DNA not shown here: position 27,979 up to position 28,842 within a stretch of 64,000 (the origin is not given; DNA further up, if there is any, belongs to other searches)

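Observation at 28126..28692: P-loop small kinase translationally coupled to nadC at the end of the nadA-nadB-nadC operon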

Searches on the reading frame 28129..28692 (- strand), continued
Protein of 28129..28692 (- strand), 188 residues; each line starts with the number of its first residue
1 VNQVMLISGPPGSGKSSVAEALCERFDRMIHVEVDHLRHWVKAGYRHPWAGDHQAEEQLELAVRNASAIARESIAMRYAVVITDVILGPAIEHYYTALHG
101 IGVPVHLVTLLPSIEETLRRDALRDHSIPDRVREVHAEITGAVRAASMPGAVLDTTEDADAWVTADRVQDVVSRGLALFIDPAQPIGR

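Call 11: find_related_loci(query=A1, collection=genome_contigs, flank=7000)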
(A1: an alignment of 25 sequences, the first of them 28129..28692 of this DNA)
Query A1 (188 aa) in genome_contigs; peptide patterns used: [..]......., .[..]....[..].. (x = any residue, [..] = any of these).
108 stretches matched a pattern; 66 encode a relative of the query (tblastn E <= 1e-3); 66 distinct loci.
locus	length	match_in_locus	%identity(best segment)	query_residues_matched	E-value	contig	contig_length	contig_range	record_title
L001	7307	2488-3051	83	1-188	1e-104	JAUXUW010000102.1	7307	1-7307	MAG: Dehalococcoidia bacterium isolate C15_concoct.bin.172_sub C15_k141_76290, whole genome shotgun sequence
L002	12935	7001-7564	82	1-188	2e-103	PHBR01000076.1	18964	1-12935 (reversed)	MAG: Chloroflexi bacterium HGW-Chloroflexi-9 bjp_ig2069_scaffold_2092, whole genome shotgun sequence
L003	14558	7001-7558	82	1-186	3e-99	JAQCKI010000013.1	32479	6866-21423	MAG: Chloroflexota bacterium isolate casp40-mb.64 NODE_3211_length_32479_cov_0.089932, whole genome shotgun sequence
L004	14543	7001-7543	69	1-181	3e-79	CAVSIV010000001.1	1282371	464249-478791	MAG: uncultured Chloroflexia bacterium isolate MFD01721.bin.2.155 genome assembly, contig: contig_10992, whole genome sh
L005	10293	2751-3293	66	1-181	2e-74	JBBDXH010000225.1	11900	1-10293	MAG: Dehalococcoidia bacterium isolate LejiaD_2_71_13 Lejia_D_8279_length_11900_cov_6, whole genome shotgun sequence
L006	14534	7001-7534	70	2-176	1e-73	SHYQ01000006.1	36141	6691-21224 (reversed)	MAG: Dehalococcoidia bacterium isolate Baikal-deep-G123 BACOMB-C5022, whole genome shotgun sequence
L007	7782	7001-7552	63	1-185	6e-73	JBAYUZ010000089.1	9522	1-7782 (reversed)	MAG: Dehalococcoidia bacterium isolate SO_2016_LW3_48 scaffold10774_LW162_2016, whole genome shotgun sequence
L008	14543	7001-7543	64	1-181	6e-73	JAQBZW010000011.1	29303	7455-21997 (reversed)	MAG: Chloroflexota bacterium isolate casp150-mb.74 NODE_4223_length_29303_cov_0.215655, whole genome shotgun sequence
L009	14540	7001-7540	64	1-179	1e-72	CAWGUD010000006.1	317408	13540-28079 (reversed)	MAG: uncultured Actinomycetes bacterium isolate MFD09730.bin.2.61 genome assembly, contig: contig_16523, whole genome sh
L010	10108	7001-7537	64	1-179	1e-72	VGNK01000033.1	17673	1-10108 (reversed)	MAG: Chloroflexi bacterium isolate K_Offshore_120m_m2_037 K_Offshore_120m_m2_037_Ga0194131_10005740, whole genome shotgu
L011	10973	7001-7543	66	1-180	9e-73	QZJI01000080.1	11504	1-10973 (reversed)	MAG: Dehalococcoidia bacterium isolate SURF_43 Ga0104751_1007673, whole genome shotgun sequence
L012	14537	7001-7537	63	1-179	2e-72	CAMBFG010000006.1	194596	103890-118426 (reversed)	MAG: Dehalococcoides mccartyi isolate MH-09jul19-197 genome assembly, contig: MH-09jul19-C69, whole genome shotgun seque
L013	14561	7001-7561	60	1-187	8e-72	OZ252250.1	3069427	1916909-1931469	MAG: Dehalococcoidia bacterium isolate 148742b7-5873-4ec1-8832-ba9e4de588a3 genome assembly, chromosome: 1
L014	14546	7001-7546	64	1-181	5e-72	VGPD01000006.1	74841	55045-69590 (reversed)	MAG: Chloroflexi bacterium isolate K_Offshore_80m_m2_183 K_Offshore_80m_m2_183_Ga0194132_10000583, whole genome shotgun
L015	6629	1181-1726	65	1-182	3e-71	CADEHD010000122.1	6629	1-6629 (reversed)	MAG: uncultured Chloroflexi bacterium isolate Chloroflexi sp. RBC038 genome assembly, contig: MAG038_122, whole genome s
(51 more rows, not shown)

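Call 21: predict_structure(alignment_id=A1)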
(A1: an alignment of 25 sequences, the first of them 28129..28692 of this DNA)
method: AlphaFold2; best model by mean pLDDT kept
length: 188 residues; sequences in the alignment: 25
mean_pLDDT: 90.7   pTM: 0.88
mean pLDDT of the five models: 90.7, 90.0, 89.9, 89.7, 89.1
residues with pLDDT >= 90: 141; 70-90: 34; 50-70: 11; < 50: 2
segments of 3 or more residues with pLDDT < 50: none
pLDDT, mean of each block of 10 residues (from residue 1): 94 96 93 87 64 80 95 97 93 94 97 96 87 95 94 97 98 96 64
secondary structure, 60 per line:
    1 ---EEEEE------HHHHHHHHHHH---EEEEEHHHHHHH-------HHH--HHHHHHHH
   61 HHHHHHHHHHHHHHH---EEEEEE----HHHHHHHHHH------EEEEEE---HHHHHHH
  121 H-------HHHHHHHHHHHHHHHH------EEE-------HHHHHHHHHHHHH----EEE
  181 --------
elements in order: E4-8 H15-25 E29-33 H34-40 H53-75 E79-84 H89-98 E105-110 H114-121 H129-144 E151-153 H161-173 E178-180

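Call 23: search_protein_representatives(alignment_id=A1)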
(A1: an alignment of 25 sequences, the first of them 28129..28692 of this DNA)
Query: 25 sequences, 183 profile positions. Proteins with E-value up to 0.001 (for the whole library): 1914; up to 1e-10: 589; up to 1e-30: 19. The best 150 are listed.
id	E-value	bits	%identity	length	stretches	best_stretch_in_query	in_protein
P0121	2.6e-81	287.9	-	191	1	1-181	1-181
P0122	3.9e-62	225.4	-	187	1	1-181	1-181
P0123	2.7e-55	203.1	-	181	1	1-128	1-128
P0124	5.2e-53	195.6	-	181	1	1-179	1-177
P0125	2.1e-51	190.4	-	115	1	2-110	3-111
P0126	1.5e-50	187.7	-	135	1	1-103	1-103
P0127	3.9e-40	153.7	-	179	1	1-178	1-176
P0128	3.9e-40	153.7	-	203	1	1-89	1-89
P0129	2.5e-38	147.8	-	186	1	1-180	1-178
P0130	2.5e-37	144.5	-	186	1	1-181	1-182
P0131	8.2e-36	139.6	-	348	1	32-125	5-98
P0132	1.2e-35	139.1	-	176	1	3-181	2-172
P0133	7.2e-35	136.5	-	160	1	3-125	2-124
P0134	1.9e-34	135.2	-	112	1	81-181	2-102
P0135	2.3e-34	134.9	-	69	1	1-69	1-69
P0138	6.3e-33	130.2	-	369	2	4-153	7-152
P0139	1.0e-31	126.3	-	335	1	3-157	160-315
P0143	2.4e-29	118.5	-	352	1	1-180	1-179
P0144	7.3e-29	116.9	-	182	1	1-181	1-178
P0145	3.1e-28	114.9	-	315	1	5-166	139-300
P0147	7.5e-28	113.6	-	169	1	1-158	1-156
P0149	1.7e-26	109.2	-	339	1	4-157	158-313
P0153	1.6e-25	106.0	-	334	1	3-166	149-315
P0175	1.3e-21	93.3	-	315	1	4-171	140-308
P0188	5.4e-21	91.3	-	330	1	4-179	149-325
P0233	8.6e-19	84.1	-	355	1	3-180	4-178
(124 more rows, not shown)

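Call 24: search_protein_families(library=pfam, proteins=[P0139, P0145, P0149, P0153, P0175, P0188, P0143, P0233, P0138, P0131], max_evalue=0.001)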
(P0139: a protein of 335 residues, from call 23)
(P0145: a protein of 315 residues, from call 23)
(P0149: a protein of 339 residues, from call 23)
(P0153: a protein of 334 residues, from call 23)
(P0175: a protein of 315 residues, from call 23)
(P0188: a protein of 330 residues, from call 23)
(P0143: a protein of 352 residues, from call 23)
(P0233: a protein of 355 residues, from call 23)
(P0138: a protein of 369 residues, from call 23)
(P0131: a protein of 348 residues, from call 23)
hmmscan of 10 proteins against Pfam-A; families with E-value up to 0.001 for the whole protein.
P0139 (335 aa): 7 families
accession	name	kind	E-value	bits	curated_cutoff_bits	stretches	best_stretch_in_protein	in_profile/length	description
PF13671.12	AAA_33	-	2.3e-10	41.4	27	1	161-286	1-121/143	AAA domain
PF07931.18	CPT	-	3e-08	34.1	22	1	160-327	2-169/172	Chloramphenicol phosphotransferase-like protein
PF13191.12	AAA_16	-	8.4e-07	30.1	32.6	1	147-246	14-142/167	AAA ATPase domain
PF13521.12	AAA_28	-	1.3e-05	25.9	27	1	162-293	2-138/164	AAA domain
PF13238.12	AAA_18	-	0.00029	21.7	29.4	1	163-247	2-82/128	AAA domain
PF06414.18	Zeta_toxin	-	0.0003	20.7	22.3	1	161-283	18-143/199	Zeta toxin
PF20720.3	nSTAND3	-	0.00062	19.9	27.2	1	148-186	6-44/155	Novel STAND NTPase 3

P0145 (315 aa): 6 families
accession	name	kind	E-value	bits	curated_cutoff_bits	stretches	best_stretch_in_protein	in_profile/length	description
PF13671.12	AAA_33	-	6.1e-13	49.7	27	1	139-278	2-135/143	AAA domain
PF07931.18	CPT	-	4.1e-07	30.4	22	1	139-305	4-170/172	Chloramphenicol phosphotransferase-like protein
PF13191.12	AAA_16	-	1e-05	26.6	32.6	1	122-306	10-155/167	AAA ATPase domain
PF06414.18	Zeta_toxin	-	9.9e-05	22.3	22.3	1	127-174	8-57/199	Zeta toxin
PF13521.12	AAA_28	-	0.0002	22.1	27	0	139-287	2-154/164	AAA domain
PF13238.12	AAA_18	-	0.00063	20.6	29.4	1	139-222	1-80/128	AAA domain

P0149 (339 aa): 6 families
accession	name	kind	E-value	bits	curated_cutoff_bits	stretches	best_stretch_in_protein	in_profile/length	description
PF13671.12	AAA_33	-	1.3e-10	42.2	27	1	158-285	1-122/143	AAA domain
PF07931.18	CPT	-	4.1e-08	33.7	22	1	157-326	2-170/172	Chloramphenicol phosphotransferase-like protein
PF13191.12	AAA_16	-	7.4e-07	30.2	32.6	1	149-249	18-129/167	AAA ATPase domain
PF13238.12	AAA_18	-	9.1e-07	29.8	29.4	1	159-281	1-111/128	AAA domain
PF00293.34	NUDIX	-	6.9e-05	23.3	21.1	1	2-55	2-58/134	NUDIX domain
PF25199.1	nSTAND_NTPase5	-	0.00053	20.3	34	0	154-187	39-72/145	Novel STAND NTPase 5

P0153 (334 aa): 6 families
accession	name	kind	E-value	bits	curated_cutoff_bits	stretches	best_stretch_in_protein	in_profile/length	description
PF13671.12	AAA_33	-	7.5e-10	39.7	27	1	150-279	1-122/143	AAA domain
PF00293.34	NUDIX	-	3e-08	34.2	21.1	1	6-113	6-124/134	NUDIX domain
PF07931.18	CPT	-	3.8e-08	33.8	22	1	151-320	4-170/172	Chloramphenicol phosphotransferase-like protein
PF13191.12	AAA_16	-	1.6e-06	29.2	32.6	1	138-213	13-85/167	AAA ATPase domain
PF13238.12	AAA_18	-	5.6e-05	24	29.4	1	152-239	2-83/128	AAA domain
PF13207.12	AAA_17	-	0.0009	20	27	0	154-234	1-84/136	AAA domain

P0175 (315 aa): 5 families
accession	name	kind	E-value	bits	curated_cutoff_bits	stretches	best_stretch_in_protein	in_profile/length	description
PF00293.34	NUDIX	-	1.2e-11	45.1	21.1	1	12-120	12-129/134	NUDIX domain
PF13671.12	AAA_33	-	7.4e-11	43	27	1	140-272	1-129/143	AAA domain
PF07931.18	CPT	-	4.2e-06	27.1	22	1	139-309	2-171/172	Chloramphenicol phosphotransferase-like protein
PF13191.12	AAA_16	-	9.8e-06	26.6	32.6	1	135-240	20-122/167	AAA ATPase domain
PF22327.2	Nudt16-like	-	7.3e-05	23.2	27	1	14-67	23-76/161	U8 snoRNA-decapping enzyme-like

P0188 (330 aa): 3 families
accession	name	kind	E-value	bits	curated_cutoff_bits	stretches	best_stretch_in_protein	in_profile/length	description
PF13671.12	AAA_33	-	3.2e-10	40.9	27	1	149-277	1-123/143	AAA domain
PF07931.18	CPT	-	4.5e-06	27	22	1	148-317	2-170/172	Chloramphenicol phosphotransferase-like protein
PF13191.12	AAA_16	-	8.8e-06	26.8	32.6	1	144-175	21-56/167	AAA ATPase domain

P0143 (352 aa): 5 families
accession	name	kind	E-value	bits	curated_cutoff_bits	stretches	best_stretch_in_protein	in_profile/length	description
PF00583.31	Acetyltransf_1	-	1.8e-12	48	20.7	1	233-311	33-116/116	Acetyltransferase (GNAT) family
PF13508.13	Acetyltransf_7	-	3.5e-07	30.9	27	1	236-312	6-83/84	Acetyltransferase (GNAT) domain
PF13671.12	AAA_33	-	5.5e-07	30.4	27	1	5-127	2-121/143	AAA domain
PF06414.18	Zeta_toxin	-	6.3e-06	26.2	22.3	1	4-128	18-147/199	Zeta toxin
PF13673.13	Acetyltransf_10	-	8.8e-05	22.9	23.6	1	232-312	30-108/128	Acetyltransferase (GNAT) domain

P0233 (355 aa): 8 families
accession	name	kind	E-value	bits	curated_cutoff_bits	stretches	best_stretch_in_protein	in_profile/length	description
PF04229.20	GrpB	-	1.4e-47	162.3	25.5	1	188-343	1-159/159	GrpB protein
PF13671.12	AAA_33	-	1.2e-12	48.7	27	1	6-126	2-121/143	AAA domain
PF13238.12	AAA_18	-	4.1e-09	37.4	29.4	1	7-126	2-114/128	AAA domain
PF07931.18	CPT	-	2.2e-05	24.8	22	1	3-170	1-171/172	Chloramphenicol phosphotransferase-like protein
PF06414.18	Zeta_toxin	-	0.0001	22.2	22.3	1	5-38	18-54/199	Zeta toxin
PF13191.12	AAA_16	-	0.00013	22.9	32.6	1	4-38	25-63/167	AAA ATPase domain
PF00004.35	AAA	-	0.00063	20.6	21.2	0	6-38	1-34/131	ATPase family associated with various cellular activities (AAA)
PF13207.12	AAA_17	-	0.00073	20.3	27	0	9-88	1-83/136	AAA domain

P0138 (369 aa): 37 families (the best 25 are shown)
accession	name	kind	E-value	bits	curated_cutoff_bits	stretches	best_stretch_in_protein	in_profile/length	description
PF13671.12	AAA_33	-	1e-18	68.4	27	2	198-323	1-122/143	AAA domain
PF07931.18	CPT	-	2e-18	67.2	22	2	7-169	3-170/172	Chloramphenicol phosphotransferase-like protein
PF13238.12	AAA_18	-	4.9e-16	59.8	29.4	2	199-286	1-85/128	AAA domain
PF13191.12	AAA_16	-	2.4e-12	48.1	32.6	2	193-226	21-56/167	AAA ATPase domain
PF13521.12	AAA_28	-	1.8e-11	45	27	1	8-67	2-57/164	AAA domain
PF06414.18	Zeta_toxin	-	3.9e-11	43.2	22.3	2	7-44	18-58/199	Zeta toxin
PF13401.12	AAA_22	-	1.8e-10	41.6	27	1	195-227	4-33/130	AAA domain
PF20720.3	nSTAND3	-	6.9e-10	39.3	27.2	1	195-222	16-43/155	Novel STAND NTPase 3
PF01583.26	APS_kinase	-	2.1e-08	34.8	21.1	1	198-316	4-118/152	Adenylylsulphate kinase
PF07728.20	AAA_5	-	6.8e-08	33.1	22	1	199-302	2-97/139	AAA domain (dynein-related subfamily)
PF13207.12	AAA_17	-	9.8e-08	32.8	27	0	202-227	1-25/136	AAA domain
PF13604.12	AAA_30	-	1.3e-07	32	27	0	191-223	13-45/191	AAA domain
PF00004.35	AAA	-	7.3e-07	30.1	21.2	0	199-222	1-24/131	ATPase family associated with various cellular activities (AAA)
PF00005.33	ABC_tran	-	2.7e-06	28.5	25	0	7-35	13-42/137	ABC transporter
PF24883.2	NPHP3_N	-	6.2e-06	26.9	24.8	0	193-224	19-50/164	Nephrocystin 3, N-terminal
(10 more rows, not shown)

P0131 (348 aa): 1 family
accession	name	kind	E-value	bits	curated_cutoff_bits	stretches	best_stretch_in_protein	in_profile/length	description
PF14907.12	NTP_transf_5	-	2e-17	64.1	31.2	1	87-208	97-212/249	Uncharacterised nucleotidyltransferase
